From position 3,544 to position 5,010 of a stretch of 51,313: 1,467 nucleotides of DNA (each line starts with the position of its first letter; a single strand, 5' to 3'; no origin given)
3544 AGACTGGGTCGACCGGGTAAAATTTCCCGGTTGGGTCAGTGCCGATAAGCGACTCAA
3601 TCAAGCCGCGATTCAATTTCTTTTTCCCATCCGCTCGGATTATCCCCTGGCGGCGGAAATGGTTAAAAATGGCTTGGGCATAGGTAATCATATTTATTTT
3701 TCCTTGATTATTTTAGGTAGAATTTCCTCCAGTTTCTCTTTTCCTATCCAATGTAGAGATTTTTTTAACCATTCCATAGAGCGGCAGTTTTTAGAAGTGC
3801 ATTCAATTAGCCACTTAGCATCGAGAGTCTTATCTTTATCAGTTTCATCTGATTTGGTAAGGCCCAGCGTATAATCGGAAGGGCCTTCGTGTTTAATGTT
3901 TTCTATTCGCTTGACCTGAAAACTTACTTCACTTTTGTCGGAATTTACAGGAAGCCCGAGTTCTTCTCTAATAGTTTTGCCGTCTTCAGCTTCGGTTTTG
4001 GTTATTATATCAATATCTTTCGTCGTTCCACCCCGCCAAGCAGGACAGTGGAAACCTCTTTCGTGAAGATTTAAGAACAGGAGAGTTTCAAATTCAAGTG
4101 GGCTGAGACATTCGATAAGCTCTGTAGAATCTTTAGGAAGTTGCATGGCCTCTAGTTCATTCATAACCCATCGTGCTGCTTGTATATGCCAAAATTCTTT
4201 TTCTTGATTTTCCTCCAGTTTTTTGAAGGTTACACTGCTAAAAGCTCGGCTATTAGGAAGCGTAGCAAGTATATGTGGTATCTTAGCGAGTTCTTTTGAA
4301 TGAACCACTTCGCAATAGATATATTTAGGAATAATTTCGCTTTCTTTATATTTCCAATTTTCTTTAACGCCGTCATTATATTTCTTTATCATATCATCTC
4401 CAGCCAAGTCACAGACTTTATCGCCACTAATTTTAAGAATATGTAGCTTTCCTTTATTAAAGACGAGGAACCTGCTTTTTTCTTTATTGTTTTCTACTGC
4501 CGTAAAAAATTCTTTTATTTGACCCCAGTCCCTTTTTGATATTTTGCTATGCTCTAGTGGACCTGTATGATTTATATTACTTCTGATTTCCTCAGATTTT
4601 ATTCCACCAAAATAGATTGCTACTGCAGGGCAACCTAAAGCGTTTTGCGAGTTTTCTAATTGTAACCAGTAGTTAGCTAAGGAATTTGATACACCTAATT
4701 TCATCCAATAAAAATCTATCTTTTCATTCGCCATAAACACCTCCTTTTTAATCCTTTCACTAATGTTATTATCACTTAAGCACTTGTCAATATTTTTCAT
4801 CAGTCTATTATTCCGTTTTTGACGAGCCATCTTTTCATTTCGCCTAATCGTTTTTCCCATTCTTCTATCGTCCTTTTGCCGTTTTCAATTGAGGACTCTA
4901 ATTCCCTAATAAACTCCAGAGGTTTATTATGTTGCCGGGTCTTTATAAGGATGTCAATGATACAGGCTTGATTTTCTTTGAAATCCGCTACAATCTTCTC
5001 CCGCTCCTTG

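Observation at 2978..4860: Translationally coupled Mrr-type nuclease (novel N-domain) + TPR protein pair in the left defence island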

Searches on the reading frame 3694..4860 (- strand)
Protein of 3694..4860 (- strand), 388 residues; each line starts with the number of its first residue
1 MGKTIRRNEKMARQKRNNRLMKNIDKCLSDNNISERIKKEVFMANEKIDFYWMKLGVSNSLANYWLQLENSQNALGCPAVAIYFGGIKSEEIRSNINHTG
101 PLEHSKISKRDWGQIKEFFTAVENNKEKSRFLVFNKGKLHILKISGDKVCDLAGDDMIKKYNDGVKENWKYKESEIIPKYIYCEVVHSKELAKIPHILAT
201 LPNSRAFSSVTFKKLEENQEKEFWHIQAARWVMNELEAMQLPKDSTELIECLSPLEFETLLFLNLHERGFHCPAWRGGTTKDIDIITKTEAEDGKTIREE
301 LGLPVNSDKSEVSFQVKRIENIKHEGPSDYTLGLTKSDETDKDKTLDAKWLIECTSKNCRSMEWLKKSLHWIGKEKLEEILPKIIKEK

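Call 3: search_protein_families(library=pfam, proteins=[window:3694-4860:-], max_evalue=1)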
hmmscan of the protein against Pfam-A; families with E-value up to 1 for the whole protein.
window:3694-4860:- (388 aa): 0 families

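Call 4: search_protein_families(library=padloc, proteins=[window:3694-4860:-], max_evalue=1)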
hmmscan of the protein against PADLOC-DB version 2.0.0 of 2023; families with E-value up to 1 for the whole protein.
window:3694-4860:- (388 aa): 0 families

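Call 5: search_protein_families(library=ncbifam, proteins=[window:3694-4860:-], max_evalue=1)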
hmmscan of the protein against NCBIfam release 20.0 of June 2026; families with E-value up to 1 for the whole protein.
window:3694-4860:- (388 aa): 0 families

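Call 7: find_homologous_proteins(query=window:3694-4860:-)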
Query window:3694-4860:- (388 aa): 3 proteins with E <= 0.001 among 2121 candidates.
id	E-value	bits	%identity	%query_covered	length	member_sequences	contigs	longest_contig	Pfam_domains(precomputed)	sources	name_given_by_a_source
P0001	1.6e-35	141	37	53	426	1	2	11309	-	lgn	-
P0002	1.8e-24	104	29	86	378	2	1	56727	-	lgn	-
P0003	3.6e-16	77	27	85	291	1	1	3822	-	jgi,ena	-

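Call 10: find_encoding_contigs(protein=P0001, flank=6000)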
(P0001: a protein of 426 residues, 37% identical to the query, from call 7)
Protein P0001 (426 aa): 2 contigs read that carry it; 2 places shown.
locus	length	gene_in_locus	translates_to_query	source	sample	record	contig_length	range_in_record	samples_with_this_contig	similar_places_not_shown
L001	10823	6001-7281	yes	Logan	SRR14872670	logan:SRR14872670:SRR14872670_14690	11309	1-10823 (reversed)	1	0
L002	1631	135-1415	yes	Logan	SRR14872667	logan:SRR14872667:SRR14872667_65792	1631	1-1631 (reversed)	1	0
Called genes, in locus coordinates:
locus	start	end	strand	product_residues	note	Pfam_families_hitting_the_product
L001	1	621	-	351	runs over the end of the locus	PF02754:CCG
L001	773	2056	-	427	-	PF03952:Enolase_N, PF00113:Enolase_C, PF13378:MR_MLE_C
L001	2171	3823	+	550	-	PF00389:2-Hacid_dh, PF02826:2-Hacid_dh_C, PF19304:PGDH_inter, PF01842:ACT, PF22629:ACT_AHAS_ss (weak)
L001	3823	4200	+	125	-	PF01655:Ribosomal_L32e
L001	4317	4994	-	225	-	PF00696:AA_kinase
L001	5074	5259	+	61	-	PF10133:CooT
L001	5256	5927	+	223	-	PF03483:B3_4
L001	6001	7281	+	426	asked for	-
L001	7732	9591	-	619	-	PF13231:PMT_2, PF02366:PMT (weak), PF16192:PMT_4TMC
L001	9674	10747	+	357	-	PF13439:Glyco_transf_4, PF00534:Glycos_transf_1, PF13692:Glyco_trans_1_4, PF13524:Glyco_trans_1_2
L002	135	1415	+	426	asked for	-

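Call 11: find_encoding_contigs(protein=P0002, flank=6000)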
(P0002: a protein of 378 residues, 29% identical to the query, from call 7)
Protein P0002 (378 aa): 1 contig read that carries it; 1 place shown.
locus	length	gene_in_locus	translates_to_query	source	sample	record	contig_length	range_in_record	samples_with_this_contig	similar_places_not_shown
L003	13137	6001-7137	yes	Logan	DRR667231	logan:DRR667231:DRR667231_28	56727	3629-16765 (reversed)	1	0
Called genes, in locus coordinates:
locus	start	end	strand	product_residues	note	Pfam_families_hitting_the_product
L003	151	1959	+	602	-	PF01850:PIN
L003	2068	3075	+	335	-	PF00389:2-Hacid_dh, PF07991:KARI_N (faint), PF02826:2-Hacid_dh_C, PF03807:F420_oxidored (weak)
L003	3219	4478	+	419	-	PF00483:NTP_transferase (weak), PF12804:NTP_transf_3, PF01066:CDP-OH_P_transf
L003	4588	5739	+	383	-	PF07994:NAD_binding_5, PF01658:Inos-1-P_synth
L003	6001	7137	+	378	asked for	-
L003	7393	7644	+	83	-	PF03685:UPF0147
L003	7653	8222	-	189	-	PF00596:Aldolase_II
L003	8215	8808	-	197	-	-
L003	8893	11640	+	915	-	PF00270:DEAD, PF04851:ResIII, PF00271:Helicase_C, PF19306:WHD_Lhr, PF08494:DEAD_assoc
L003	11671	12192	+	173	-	PF03266:NTPase_1, PF10649:DUF2478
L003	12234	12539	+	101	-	PF01910:Thiamine_BP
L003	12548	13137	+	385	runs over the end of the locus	PF04123:DUF373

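Call 12: find_encoding_contigs(protein=P0003, flank=6000)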
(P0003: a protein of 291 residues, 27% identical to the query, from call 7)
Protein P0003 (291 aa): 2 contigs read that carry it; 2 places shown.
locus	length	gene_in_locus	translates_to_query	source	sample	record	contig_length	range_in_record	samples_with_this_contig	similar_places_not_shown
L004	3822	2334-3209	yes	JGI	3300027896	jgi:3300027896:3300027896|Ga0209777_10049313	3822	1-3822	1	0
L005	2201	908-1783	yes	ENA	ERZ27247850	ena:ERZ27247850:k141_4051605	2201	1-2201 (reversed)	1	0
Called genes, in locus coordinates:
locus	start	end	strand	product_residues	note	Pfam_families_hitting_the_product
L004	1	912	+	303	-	?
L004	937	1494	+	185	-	-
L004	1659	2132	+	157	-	-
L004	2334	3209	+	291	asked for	-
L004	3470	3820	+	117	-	?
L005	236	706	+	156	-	-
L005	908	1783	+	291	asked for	-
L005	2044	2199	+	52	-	?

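Call 16: search_solved_structures(query=A1, max_evalue=10, show_alignments=3)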
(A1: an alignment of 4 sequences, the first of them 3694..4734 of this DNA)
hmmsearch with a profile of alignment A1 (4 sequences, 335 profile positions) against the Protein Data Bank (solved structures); distinct sequences matched with E-value up to 10: 1.
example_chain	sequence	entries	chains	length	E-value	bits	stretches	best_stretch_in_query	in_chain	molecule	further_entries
8b6g_CH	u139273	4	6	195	0.13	14.7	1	43-104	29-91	Diphthamide synthesis protein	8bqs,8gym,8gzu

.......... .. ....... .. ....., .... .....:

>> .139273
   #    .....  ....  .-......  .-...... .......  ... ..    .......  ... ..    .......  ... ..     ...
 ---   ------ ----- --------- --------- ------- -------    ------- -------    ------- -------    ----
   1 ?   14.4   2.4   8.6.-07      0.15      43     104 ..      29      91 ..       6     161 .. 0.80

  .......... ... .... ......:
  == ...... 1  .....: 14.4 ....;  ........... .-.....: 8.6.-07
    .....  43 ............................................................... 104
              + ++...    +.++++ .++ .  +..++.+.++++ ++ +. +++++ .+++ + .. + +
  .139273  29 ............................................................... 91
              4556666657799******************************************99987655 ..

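Call 19: find_related_loci(query=A1, collection=genome_contigs, flank=6000)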
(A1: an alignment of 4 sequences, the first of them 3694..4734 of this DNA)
Query A1 (346 aa) in genome_contigs; peptide patterns used: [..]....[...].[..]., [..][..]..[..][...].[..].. (x = any residue, [..] = any of these).
34 stretches matched a pattern; 12 encode a relative of the query (tblastn E <= 1e-3); 12 distinct loci.
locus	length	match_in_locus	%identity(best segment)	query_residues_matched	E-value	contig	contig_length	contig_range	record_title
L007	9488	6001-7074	30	1-332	2e-39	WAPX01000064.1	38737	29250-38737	MAG: Archaeoglobaceae archaeon isolate S145_38 k151_85208, whole genome shotgun sequence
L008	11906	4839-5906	31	8-330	2e-32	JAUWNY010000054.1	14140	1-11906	MAG: Methanophagales archaeon isolate CSMAG_2436 CSMAG_2436_k141_994349_length_14140_cov_70.7500, whole genome shotgun s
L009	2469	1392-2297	28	26-337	5e-24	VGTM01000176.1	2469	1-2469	MAG: Methanobacteriota archaeon isolate K_DeepCast_300m_m2_256 K_DeepCast_300m_m2_256_Ga0194111_10091684, whole genome s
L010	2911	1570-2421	25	8-337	4e-22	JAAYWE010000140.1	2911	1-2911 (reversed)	MAG: Treponema sp. isolate AS4BglBPHE_29 10828_AS4B, whole genome shotgun sequence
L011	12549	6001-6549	27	142-330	2e-18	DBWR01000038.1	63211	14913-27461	MAG TPA_asm: Treponema sp. UBA1233 UBA1233_contig_30151, whole genome shotgun sequence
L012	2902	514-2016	37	8-330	2e-16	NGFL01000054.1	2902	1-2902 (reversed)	MAG: candidate division TA06 bacterium JGI_Cruoil_03_38_101 JGI24025J20009_10023520, whole genome shotgun sequence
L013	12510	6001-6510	29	155-330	7e-16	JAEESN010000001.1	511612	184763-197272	MAG: Treponema sp. isolate Tb.RUG.383 NODE_6_length_511612_cov_13.806448, whole genome shotgun sequence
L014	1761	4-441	30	87-249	4e-15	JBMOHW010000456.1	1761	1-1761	MAG: Terrimicrobiaceae bacterium isolate Deming_bin.375 contig308274, whole genome shotgun sequence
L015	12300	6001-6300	34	153-246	2e-13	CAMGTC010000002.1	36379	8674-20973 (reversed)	MAG: uncultured Treponema sp. isolate SRR11551380_bin.33_metaWRAP_v1.3_MAG genome assembly, contig: ERZ11474032.151, who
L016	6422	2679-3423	44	7-330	8e-19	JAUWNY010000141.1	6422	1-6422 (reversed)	MAG: Methanophagales archaeon isolate CSMAG_2436 CSMAG_2436_k141_853340_length_6422_cov_68.0029, whole genome shotgun se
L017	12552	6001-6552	26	142-330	1e-12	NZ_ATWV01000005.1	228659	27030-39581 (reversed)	Treponema bryantii NK4A124 G626DRAFT_scaffold00005.5_C, whole genome shotgun sequence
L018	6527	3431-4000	28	147-330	3e-11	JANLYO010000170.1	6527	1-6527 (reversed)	MAG: Rhodoferax sp. isolate OTE_14_metabat.29 OTE_14_k141_2726092, whole genome shotgun sequence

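Call 25: search_protein_representatives(alignment_id=A1)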
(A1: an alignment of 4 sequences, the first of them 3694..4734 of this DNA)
Query: 4 sequences, 335 profile positions. Proteins with E-value up to 0.001 (for the whole library): 311; up to 1e-10: 242; up to 1e-30: 103. The best 150 are listed.
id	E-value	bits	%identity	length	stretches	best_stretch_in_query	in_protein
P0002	1.4e-148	510.9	-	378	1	1-335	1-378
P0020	8.1e-99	347.4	-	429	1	1-329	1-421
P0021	4.1e-86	305.6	-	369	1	2-325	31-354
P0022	5.8e-86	305.1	-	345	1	1-328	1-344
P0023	8.6e-81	288.1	-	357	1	3-328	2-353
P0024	1.3e-79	284.3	-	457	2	167-328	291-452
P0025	2.7e-78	279.9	-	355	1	3-330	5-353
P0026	1.9e-74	267.3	-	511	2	168-328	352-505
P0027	5.1e-74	265.9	-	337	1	4-304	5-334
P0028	5.8e-74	265.7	-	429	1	1-320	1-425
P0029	1.9e-72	260.7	-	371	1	2-326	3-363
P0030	4.3e-71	256.3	-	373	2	1-296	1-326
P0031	2.9e-62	227.2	-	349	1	1-321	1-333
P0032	2.0e-61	224.4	-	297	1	1-323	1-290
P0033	7.1e-60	219.4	-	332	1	4-318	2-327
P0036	1.6e-57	211.7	-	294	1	2-320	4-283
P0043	2.6e-55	204.4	-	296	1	4-328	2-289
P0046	2.2e-54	201.3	-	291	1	4-322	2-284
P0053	1.6e-49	185.3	-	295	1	1-325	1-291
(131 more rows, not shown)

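Call 27: predict_structure(alignment_id=A1)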
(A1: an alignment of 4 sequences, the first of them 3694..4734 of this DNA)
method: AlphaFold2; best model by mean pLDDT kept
length: 346 residues; sequences in the alignment: 4
mean_pLDDT: 62.7   pTM: 0.66
mean pLDDT of the five models: 62.7, 58.4, 52.8, 51.5, 38.2
residues with pLDDT >= 90: 2; 70-90: 147; 50-70: 87; < 50: 110
segments of 3 or more residues with pLDDT < 50: 27-36, 43-63, 122-133, 234-239, 246-256, 260-271, 276-303, 341-346
pLDDT, mean of each block of 10 residues (from residue 1): 70 63 52 45 46 40 51 71 81 85 70 54 42 58 85 86 75 75 88 70 81 78 72 51 48 48 46 46 34 34 59 81 87 72 39
secondary structure, 60 per line:
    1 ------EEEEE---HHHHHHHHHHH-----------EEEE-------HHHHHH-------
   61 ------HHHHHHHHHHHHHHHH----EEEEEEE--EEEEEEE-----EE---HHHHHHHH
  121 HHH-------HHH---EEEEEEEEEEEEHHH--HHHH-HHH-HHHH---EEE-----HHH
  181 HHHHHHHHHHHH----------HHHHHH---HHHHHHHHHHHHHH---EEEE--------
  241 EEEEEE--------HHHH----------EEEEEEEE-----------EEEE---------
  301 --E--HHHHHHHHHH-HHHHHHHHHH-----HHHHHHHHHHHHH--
elements in order: E7-11 H15-25 E37-40 H48-53 H67-82 E87-93 E96-102 H113-123 E137-148 H154-157 H163-166 E170-172 H178-192 H203-208 H212-225 E229-232 E241-246 H255-258 E269-276 E288-291 H306-315 H317-326 H332-344

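Call 30: search_solved_structures(query=A2, max_evalue=10, show_alignments=3)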
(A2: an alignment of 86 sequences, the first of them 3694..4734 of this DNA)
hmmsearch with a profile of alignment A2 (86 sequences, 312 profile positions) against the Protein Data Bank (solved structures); distinct sequences matched with E-value up to 10: 1.
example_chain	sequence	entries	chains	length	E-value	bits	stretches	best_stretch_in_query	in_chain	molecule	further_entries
1ijl_A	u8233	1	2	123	1.2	11.5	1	183-205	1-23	PHOSPHOLIPASE A2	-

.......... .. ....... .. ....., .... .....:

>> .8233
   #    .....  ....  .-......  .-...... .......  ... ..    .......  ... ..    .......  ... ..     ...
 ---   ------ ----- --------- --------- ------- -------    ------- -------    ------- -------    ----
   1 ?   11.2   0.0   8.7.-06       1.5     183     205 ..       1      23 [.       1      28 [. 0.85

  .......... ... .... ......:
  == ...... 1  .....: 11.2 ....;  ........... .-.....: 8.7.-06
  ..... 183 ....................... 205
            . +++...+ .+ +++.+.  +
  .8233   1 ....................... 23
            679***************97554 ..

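Call 31: search_protein_families(library=pfam, alignment_id=A2, max_evalue=0.1)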
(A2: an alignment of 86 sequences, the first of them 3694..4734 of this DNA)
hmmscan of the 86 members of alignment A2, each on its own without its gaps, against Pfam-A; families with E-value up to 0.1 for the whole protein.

A. member 1, window:3694-4734:- (346 aa): 0 families

B. families by the number of members that match (of 86 scanned): 26 families (the first 25 are shown)
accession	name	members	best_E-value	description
PF04471.18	Mrr_cat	20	1.1e-05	Restriction endonuclease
PF25760.1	Phage_RB18_ORF43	1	0.00049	Phage RB18 ORF43.1 protein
PF23578.1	DGKI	1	0.00067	Diacylglycerol kinase iota-like domain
PF23052.1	KH_N4BP1_2nd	1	0.0018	N4BP1, second type I KH-domain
PF23450.1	KIAA2026_hel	1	0.0023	KIAA2026 helical domain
PF10532.14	Plant_all_beta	1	0.0041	Plant specific N-all beta domain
PF24759.1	C2HC_ASCIZ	1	0.0055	ASCIZ third C2HC zinc finger domain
PF01867.21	Cas_Cas1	1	0.0066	CRISPR associated protein Cas1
PF00366.26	Ribosomal_S17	1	0.012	Ribosomal protein S17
PF04494.20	TFIID_NTD2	1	0.013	WD40 associated region in TFIID subunit, NTD2 domain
PF01909.29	NTP_transf_2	1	0.018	Nucleotidyltransferase domain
PF21808.2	Dynamin-like_hel_bact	1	0.018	Bacterial dynamin-like protein, helical domain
PF20247.3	DUF6602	1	0.019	Domain of unknown function (DUF6602)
PF03123.20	CAT_RBD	1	0.026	CAT RNA binding domain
PF22315.2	PF0095-like_C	1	0.033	PF0095-like, C-terminal domain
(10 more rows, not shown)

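Call 43: predict_structure(alignment_id=A2)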
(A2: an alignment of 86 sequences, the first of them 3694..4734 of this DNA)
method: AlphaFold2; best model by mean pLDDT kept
length: 346 residues; sequences in the alignment: 86
mean_pLDDT: 93.2   pTM: 0.91
mean pLDDT of the five models: 93.2, 92.9, 92.7, 92.5, 92.3
residues with pLDDT >= 90: 287; 70-90: 45; 50-70: 14; < 50: 0
segments of 3 or more residues with pLDDT < 50: none
pLDDT, mean of each block of 10 residues (from residue 1): 87 96 96 98 95 92 91 97 97 98 98 94 77 88 98 98 96 93 97 94 97 97 94 86 88 86 82 95 95 87 96 97 98 96 90
secondary structure, 60 per line:
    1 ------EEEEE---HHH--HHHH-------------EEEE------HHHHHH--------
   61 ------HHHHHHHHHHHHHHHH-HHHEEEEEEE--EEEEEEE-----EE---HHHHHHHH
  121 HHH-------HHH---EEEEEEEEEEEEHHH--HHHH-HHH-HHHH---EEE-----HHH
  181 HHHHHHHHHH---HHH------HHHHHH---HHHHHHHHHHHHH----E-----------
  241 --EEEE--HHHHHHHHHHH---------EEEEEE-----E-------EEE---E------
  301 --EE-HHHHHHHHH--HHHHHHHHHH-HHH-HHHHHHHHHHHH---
elements in order: E7-11 H20-23 E37-40 H47-52 H67-82 E87-93 E96-102 H113-123 E137-148 H154-157 H163-166 E170-172 H178-190 H203-208 H212-224 E243-246 H249-259 E269-274 E288-290 H306-314 H317-326 H332-343

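Call 45: fold_search(model_id=the predicted structure, library=pdb)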
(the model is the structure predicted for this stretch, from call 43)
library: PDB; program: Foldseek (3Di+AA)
matches with E <= 10: 527; with E <= 0.001: 0
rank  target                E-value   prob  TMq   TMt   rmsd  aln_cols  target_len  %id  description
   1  7r5w_A                3.4e-02  0.75  0.23  0.46  10.2       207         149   11  Crystal structure of YTHDF2 with compound YLI_DF_029 (released 2022-03-16)
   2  5j3e_A                4.1e-02  0.25  0.19  0.31  10.0       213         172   10  Crystal Structure of Human THYN1 protein in complex with 5-methylcytosine containing DNA (released 2016-04-20)
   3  7yxe_A                4.6e-02  0.66  0.23  0.46  10.2       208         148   11  Crystal structure of YTHDF2 with compound ZA_143 (released 2022-03-02)
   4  5j3e_B                4.9e-02  0.16  0.16  0.26  10.5       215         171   10  Crystal Structure of Human THYN1 protein in complex with 5-methylcytosine containing DNA (released 2016-04-20)
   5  7ywb_A                5.9e-02  0.57  0.22  0.44  10.3       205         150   11  Crystal structure of YTHDF2 in complex with N6-Methyladenine (released 2022-03-16)
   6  7z8w_B                9.1e-02  0.54  0.23  0.45  10.2       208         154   11  Crystal structure of YTHDF2 with compound YLI_DC1_018 (released 2022-03-30)
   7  3ehf_D                1.0e-01  0.10  0.08  0.14  15.5       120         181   12  Crystal structure of DesKC in complex with AMP-PCP (released 2009-09-15)
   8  3ehf_A                1.1e-01  0.10  0.08  0.14  15.3       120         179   13  Crystal structure of DesKC in complex with AMP-PCP (released 2009-09-15)
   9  2ar1                  1.2e-01  0.13  0.16  0.27   9.3       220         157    9  Structure of Hypothetical protein from Leishmania major (released 2005-08-30)
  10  5iul_A                1.4e-01  0.11  0.09  0.13  15.2       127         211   12  Crystal structure of the DesK-DesR complex in the phosphotransfer state with high Mg2+ (150 mM) and BeF3 (released 2016-12-21)
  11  3cgy_A                1.4e-01  0.05  0.08  0.14  14.6       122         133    8  Crystal Structure of Salmonella Sensor Kinase PhoQ catalytic domain in complex with radicicol (released 2008-05-13)
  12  6zd4_B                1.8e-01  0.54  0.21  0.38   5.9       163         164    9  Crystal structure of YTHDC1 S378A mutant (released 2021-01-13)
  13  7ssi_B                1.8e-01  0.07  0.08  0.11  13.7       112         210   10  CRYSTAL STRUCTURE OF THE DESK:DESR-Q10A COMPLEX IN THE PHOSPHOTRANSFER STATE (released 2022-11-16)
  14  3eop_A                2.2e-01  0.11  0.18  0.27   9.8       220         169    9  Crystal Structure of the DUF55 domain of human thymocyte nuclear protein 1 (released 2009-09-29)
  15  5ft0_B                2.3e-01  0.04  0.10  0.12  15.8       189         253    8  Crystal structure of gp37(Dip) from bacteriophage phiKZ (released 2016-08-03)
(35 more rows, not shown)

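Call 48: fold_search(model_id=the predicted structure, library=viral)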
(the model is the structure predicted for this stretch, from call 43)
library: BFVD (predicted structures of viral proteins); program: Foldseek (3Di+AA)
matches with E <= 10: 453; with E <= 0.001: 0
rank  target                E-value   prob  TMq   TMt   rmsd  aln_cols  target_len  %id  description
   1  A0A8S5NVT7            4.1e-03  1.00  0.32  0.32   6.1       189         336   11  Uncharacterized protein [Myoviridae sp. ctEBR14]
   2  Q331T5                9.8e-03  0.90  0.23  0.35   7.4       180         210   11  (no name in the UniProt tables at hand)
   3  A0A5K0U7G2            2.6e-02  0.35  0.17  0.10  10.9       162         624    9  Uncharacterized protein [Yasminevirus sp. GU-2018]
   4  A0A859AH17            4.6e-02  0.13  0.11  0.21  15.4       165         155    8  (no name in the UniProt tables at hand)
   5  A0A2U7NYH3            4.9e-02  0.41  0.19  0.33   5.4       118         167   11  ASCH domain-containing protein [Hot spring virus BHS1]
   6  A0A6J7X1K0            1.6e-01  0.11  0.12  0.20   9.9       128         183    7  Uncharacterized protein [uncultured Caudovirales phage]
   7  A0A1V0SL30            2.0e-01  0.08  0.10  0.06  12.2       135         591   16  DUF4116 domain-containing protein [Klosneuvirus KNV1]
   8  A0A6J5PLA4            2.6e-01  0.04  0.08  0.16  12.1       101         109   10  Uncharacterized protein [uncultured Caudovirales phage]
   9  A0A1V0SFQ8            3.1e-01  0.02  0.05  0.08  18.8       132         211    8  Uncharacterized protein [Hokovirus HKV1]
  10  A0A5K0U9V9            4.0e-01  0.02  0.06  0.05  17.6       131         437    8  Uncharacterized protein [Yasminevirus sp. GU-2018]
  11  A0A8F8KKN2            4.2e-01  0.02  0.13  0.13  22.5       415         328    9  Homing endonuclease LAGLIDADG [Clandestinovirus]
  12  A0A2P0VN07            4.5e-01  0.09  0.13  0.05  11.9       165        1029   10  Uncharacterized protein [Tetraselmis virus 1]
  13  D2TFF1                5.1e-01  0.08  0.09  0.15  12.5       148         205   10  (no name in the UniProt tables at hand)
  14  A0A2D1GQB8            5.1e-01  0.05  0.09  0.21  10.7        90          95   10  DUF3850 domain-containing protein [Shigella phage vB_SflS-ISF001]
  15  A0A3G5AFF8            5.4e-01  0.11  0.12  0.28   8.8       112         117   12  ProFAR isomerase-like protein [Solivirus sp.]
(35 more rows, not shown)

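Call 51: find_related_loci(query=A2, collection=viral_contigs, flank=4000)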
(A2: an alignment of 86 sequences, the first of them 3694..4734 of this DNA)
Query A2 (346 aa) in viral_contigs; peptide patterns used: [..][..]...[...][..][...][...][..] (x = any residue, [..] = any of these).
41 stretches matched a pattern, but none encodes a relative of the query by tblastn (E <= 1e-3).

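Call 52: find_related_loci(query=A1, collection=metagenome_contigs, flank=4000)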
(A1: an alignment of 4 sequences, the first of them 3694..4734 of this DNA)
Query A1 (346 aa) in metagenome_contigs; peptide patterns used: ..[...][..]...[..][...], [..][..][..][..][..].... (x = any residue, [..] = any of these).
231 stretches matched a pattern; 18 encode a relative of the query (tblastn E <= 1e-3); 18 distinct loci.
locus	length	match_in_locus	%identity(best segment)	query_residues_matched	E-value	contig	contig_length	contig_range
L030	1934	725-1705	32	8-336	9e-38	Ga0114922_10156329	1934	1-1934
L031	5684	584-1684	32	8-330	1e-35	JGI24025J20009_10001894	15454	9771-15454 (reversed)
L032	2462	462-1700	36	7-330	4e-29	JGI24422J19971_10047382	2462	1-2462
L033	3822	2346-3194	28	8-337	7e-27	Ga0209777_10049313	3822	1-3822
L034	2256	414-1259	27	8-330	2e-23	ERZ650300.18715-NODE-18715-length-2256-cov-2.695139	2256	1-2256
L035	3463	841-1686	27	8-330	2e-23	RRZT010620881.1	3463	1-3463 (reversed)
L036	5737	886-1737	25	8-337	3e-22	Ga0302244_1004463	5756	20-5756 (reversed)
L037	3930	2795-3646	25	8-337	3e-22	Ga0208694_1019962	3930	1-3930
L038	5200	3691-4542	25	8-337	3e-22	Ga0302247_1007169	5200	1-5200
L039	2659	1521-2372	25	8-337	2e-22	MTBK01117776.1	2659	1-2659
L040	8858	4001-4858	26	10-336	2e-21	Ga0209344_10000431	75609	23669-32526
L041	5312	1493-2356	25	8-336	7e-21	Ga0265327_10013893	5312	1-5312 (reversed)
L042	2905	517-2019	37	8-330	1e-16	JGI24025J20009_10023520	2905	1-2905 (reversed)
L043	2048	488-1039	29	144-336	1e-15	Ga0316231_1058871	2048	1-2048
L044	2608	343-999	28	7-246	5e-15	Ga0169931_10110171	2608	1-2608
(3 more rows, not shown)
